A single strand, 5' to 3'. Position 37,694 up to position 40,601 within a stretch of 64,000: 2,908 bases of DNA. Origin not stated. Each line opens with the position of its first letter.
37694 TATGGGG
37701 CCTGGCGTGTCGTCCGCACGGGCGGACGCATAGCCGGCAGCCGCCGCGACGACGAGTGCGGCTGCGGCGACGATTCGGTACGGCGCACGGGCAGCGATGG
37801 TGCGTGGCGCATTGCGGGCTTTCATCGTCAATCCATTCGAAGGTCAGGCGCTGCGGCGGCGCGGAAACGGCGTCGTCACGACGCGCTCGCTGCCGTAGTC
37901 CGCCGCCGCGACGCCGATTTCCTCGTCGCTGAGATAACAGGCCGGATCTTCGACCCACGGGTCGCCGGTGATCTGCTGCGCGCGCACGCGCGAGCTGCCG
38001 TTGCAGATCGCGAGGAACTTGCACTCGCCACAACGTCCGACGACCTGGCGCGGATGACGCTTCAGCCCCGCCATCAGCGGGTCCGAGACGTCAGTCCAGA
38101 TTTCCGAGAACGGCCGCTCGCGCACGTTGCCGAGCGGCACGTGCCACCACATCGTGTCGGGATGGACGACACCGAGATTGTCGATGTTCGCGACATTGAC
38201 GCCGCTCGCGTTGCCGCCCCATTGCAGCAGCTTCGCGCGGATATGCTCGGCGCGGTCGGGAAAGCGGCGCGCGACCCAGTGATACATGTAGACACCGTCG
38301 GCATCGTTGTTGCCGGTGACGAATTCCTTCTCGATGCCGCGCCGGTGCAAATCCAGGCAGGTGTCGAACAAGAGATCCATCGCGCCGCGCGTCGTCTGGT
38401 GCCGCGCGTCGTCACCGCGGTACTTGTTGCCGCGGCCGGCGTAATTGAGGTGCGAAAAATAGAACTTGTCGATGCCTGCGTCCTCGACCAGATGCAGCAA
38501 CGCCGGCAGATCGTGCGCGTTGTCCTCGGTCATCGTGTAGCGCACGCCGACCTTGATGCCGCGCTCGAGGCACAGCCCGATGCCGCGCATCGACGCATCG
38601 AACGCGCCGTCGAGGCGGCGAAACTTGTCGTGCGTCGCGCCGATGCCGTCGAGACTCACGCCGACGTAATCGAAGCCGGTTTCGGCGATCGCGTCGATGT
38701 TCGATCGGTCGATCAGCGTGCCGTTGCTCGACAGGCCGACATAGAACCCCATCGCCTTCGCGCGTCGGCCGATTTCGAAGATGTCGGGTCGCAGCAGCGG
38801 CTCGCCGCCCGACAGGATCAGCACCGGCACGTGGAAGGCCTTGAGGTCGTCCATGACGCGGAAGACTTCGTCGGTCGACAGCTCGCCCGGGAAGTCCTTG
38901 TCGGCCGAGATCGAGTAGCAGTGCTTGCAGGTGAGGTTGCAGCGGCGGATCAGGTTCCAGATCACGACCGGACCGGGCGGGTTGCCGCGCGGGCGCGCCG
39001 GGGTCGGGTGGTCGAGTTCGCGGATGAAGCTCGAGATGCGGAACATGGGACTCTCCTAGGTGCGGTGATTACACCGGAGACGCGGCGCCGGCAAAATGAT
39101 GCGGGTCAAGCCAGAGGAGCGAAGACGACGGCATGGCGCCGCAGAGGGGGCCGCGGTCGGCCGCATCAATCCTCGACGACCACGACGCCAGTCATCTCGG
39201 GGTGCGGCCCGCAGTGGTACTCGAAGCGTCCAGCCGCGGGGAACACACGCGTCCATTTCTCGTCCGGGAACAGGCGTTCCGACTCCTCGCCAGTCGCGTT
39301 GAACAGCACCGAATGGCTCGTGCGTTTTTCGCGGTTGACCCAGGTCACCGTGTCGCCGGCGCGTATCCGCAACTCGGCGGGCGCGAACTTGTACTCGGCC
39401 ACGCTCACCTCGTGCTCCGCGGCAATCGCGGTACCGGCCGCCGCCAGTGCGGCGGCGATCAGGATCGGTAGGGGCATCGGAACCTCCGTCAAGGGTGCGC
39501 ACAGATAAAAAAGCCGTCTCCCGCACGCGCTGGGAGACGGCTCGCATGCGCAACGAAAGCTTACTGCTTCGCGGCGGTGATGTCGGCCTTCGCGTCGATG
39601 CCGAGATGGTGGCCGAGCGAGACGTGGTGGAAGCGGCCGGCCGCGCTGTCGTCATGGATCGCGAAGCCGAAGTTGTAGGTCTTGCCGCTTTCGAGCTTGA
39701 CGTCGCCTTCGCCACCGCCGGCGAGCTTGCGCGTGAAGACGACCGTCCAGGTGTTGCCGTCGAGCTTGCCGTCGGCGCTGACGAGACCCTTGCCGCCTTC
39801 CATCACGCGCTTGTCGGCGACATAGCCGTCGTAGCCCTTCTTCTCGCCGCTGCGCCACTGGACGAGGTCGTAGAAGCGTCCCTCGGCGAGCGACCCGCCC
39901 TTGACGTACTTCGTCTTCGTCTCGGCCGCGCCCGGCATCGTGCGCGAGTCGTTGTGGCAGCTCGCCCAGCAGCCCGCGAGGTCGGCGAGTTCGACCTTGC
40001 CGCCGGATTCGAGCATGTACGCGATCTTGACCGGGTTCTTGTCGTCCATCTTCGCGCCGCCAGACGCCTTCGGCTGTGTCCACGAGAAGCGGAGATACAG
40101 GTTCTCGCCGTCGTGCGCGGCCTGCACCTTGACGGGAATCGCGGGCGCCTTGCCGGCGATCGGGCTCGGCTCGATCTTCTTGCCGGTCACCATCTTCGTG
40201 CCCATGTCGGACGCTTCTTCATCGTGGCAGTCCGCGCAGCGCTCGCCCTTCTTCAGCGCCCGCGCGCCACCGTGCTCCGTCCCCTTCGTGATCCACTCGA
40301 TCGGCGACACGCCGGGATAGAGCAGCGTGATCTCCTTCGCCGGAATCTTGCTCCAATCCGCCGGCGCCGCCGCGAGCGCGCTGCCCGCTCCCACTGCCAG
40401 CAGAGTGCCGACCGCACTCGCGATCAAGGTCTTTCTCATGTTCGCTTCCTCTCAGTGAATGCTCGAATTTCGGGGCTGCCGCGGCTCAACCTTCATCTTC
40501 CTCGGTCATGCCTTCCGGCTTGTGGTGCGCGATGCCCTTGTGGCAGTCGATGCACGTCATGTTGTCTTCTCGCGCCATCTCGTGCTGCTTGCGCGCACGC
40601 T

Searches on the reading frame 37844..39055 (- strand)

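Call 48: search_protein_families(library=pfam, proteins=[window:37844-39055:-], max_evalue=0.001)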
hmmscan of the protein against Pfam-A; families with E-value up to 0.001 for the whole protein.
window:37844-39055:- (403 aa): 2 families
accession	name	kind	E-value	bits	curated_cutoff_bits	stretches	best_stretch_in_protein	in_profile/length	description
PF04055.27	Radical_SAM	-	4e-27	95.9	29.5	1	34-189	2-165/166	Radical SAM superfamily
PF13353.11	Fer4_12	-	2.3e-06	28.4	22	1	35-98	11-76/137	4Fe-4S single cluster domain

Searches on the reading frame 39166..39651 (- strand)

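Call 85: search_protein_families(library=pfam, proteins=[window:39166-39651:-], max_evalue=0.001)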
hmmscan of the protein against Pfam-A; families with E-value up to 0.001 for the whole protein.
window:39166-39651:- (161 aa): 2 families
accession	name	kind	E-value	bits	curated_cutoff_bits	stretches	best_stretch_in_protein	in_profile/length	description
PF13473.12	Cupredoxin_1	-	5.5e-09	36.4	27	1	69-159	12-104/104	Cupredoxin-like domain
PF00127.26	Copper-bind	-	1.6e-08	35.3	21.2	1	81-160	6-99/99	Copper binding proteins, plastocyanin/azurin family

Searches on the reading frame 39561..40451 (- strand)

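Call 48: search_protein_families(library=pfam, proteins=[window:39561-40451:-], max_evalue=0.001)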
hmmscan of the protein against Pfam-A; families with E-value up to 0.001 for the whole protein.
window:39561-40451:- (296 aa): 2 families
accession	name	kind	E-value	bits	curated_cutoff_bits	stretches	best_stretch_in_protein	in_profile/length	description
PF09459.16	EB_dh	-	6.9e-42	144.5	33.3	1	32-278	3-236/236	Ethylbenzene dehydrogenase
PF09086.16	DUF1924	-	9.8e-05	23.1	22.5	0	68-95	25-52/96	Domain of unknown function (DUF1924)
